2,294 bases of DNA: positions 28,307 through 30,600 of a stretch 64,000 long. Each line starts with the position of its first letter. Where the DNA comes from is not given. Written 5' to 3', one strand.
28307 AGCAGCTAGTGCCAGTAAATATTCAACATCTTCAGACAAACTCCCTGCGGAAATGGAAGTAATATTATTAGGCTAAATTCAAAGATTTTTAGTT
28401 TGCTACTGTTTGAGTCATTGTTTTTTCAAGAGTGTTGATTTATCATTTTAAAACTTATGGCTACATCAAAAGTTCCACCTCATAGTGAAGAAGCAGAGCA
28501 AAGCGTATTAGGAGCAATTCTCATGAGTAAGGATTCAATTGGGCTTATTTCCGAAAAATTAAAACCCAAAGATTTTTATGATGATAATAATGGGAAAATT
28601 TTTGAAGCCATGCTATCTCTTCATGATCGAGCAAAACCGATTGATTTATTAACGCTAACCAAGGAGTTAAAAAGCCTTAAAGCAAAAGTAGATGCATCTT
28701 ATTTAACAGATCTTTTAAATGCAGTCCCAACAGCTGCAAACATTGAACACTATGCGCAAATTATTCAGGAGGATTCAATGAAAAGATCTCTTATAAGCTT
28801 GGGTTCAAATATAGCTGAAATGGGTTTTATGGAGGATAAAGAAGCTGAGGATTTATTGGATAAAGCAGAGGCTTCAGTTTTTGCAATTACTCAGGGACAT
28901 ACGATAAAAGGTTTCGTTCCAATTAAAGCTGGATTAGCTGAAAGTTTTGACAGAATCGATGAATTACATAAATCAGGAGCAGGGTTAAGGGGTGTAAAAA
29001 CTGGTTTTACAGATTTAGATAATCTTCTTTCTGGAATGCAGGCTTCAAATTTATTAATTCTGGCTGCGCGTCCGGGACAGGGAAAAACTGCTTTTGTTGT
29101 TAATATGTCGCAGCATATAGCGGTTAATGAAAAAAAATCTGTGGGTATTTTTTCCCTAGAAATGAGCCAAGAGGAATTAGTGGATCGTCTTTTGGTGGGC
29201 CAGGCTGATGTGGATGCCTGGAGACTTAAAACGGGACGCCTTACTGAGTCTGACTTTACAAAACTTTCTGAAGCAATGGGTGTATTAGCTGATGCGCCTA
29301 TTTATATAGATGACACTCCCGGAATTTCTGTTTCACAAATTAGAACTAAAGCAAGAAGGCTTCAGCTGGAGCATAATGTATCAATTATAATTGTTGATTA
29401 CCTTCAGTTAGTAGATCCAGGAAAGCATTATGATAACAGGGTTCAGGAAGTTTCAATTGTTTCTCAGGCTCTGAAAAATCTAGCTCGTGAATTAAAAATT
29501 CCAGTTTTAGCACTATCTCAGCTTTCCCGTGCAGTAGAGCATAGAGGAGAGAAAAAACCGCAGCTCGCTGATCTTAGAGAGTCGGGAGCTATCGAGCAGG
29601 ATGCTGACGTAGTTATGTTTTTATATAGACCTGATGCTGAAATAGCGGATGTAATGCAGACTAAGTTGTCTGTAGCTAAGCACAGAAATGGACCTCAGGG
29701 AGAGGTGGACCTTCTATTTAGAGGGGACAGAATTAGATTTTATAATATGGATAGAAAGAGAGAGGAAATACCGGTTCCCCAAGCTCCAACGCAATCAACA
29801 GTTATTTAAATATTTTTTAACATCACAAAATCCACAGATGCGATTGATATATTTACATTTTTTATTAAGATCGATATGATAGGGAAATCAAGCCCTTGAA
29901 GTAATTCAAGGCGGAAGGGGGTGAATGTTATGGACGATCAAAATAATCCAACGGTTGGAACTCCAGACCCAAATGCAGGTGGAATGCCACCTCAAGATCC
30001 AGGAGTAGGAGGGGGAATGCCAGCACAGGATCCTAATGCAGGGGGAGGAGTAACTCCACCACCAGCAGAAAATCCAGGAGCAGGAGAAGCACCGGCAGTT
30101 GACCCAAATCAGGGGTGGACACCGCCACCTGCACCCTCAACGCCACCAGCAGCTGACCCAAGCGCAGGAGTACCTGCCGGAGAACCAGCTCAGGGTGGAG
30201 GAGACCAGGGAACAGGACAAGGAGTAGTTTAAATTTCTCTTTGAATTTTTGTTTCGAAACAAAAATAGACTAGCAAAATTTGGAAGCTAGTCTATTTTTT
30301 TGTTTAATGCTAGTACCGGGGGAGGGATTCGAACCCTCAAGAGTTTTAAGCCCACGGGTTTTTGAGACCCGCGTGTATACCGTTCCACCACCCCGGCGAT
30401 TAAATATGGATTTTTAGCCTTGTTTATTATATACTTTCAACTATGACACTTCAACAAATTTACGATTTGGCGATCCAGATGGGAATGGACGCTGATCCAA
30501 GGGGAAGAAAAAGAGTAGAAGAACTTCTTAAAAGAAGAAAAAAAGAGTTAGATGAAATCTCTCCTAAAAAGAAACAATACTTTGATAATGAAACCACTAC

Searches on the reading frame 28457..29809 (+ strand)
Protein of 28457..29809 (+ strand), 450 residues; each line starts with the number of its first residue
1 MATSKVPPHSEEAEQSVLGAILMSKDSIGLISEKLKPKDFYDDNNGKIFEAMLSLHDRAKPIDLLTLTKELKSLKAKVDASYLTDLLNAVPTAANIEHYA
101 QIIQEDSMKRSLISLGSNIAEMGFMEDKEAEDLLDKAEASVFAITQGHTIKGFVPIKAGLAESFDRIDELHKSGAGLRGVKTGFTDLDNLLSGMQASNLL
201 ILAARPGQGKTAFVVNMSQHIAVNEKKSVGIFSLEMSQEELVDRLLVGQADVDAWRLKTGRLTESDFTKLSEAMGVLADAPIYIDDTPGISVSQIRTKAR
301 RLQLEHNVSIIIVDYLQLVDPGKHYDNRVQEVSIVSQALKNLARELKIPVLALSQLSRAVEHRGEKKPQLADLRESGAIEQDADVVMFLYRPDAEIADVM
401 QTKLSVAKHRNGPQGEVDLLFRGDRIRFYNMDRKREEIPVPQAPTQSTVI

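Call 80: find_encoding_contigs(protein=window:28457-29809:+, flank=10000, max_places=1)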
Protein window:28457-29809:+ (450 aa): 3 contigs read that carry it; 1 place shown.
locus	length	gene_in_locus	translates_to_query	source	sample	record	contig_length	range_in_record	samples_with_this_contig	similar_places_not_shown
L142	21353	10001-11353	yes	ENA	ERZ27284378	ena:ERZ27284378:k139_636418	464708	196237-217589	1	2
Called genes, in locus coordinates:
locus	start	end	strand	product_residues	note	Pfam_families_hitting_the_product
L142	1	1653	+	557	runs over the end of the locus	PF00999:Na_H_Exchanger, PF02254:TrkA_N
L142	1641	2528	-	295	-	PF03462:PCRF, PF00472:RF-1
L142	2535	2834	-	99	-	PF01197:Ribosomal_L31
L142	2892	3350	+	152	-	PF00293:NUDIX, PF14815:NUDIX_4 (weak)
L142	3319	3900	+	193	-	PF06042:NTP_transf_6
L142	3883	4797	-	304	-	PF00892:EamA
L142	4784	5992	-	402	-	PF00152:tRNA-synt_2 (faint), PF13393:tRNA-synt_His, PF00587:tRNA-synt_2b, PF03129:HGTP_anticodon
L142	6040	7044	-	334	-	PF01594:AI-2E_transport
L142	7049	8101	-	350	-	PF01321:Creatinase_N, PF00557:Peptidase_M24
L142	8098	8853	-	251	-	-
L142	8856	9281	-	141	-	PF09136:Glucodextran_B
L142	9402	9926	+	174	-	PF13483:Lactamase_B_3 (faint)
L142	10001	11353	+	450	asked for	PF00772:DnaB, PF13481:AAA_25, PF03796:DnaB_C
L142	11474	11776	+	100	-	-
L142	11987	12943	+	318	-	PF01784:DUF34_NIF3 (faint)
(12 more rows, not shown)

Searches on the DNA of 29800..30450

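Call 89: search_rna_families(source=window, start=29800, end=30450, threshold=evalue, max_evalue=1)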
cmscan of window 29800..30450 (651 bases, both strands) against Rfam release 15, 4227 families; matches with E-value up to 1: 5.
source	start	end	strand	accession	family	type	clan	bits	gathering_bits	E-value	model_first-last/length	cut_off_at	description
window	30314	30397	-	RF00005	tRNA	Gene; tRNA;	CL00001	56.4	29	1.8e-11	1-71/71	no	tRNA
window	30207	30313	+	RF00400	SNORA28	Gene; snRNA; snoRNA; HACA-box;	CL00033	25.7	65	0.032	1-126/126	no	Small nucleolar RNA SNORA28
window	30322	30338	+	RF04351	Plastid-psbl-rps4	Cis-reg;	-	20.5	68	0.11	9-25/53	no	Plastid-psbl-rps4 3UTR RNA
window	29894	29920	+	RF03156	L31-Firmicutes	Cis-reg; leader;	CL00118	19.6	33.3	0.14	1-32/32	no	L31-Firmicutes ribosomal protein leader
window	30093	30127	-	RF02876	AS-pc02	Gene; antisense;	-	15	40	0.3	107-141/185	no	Antisense to pHK01_099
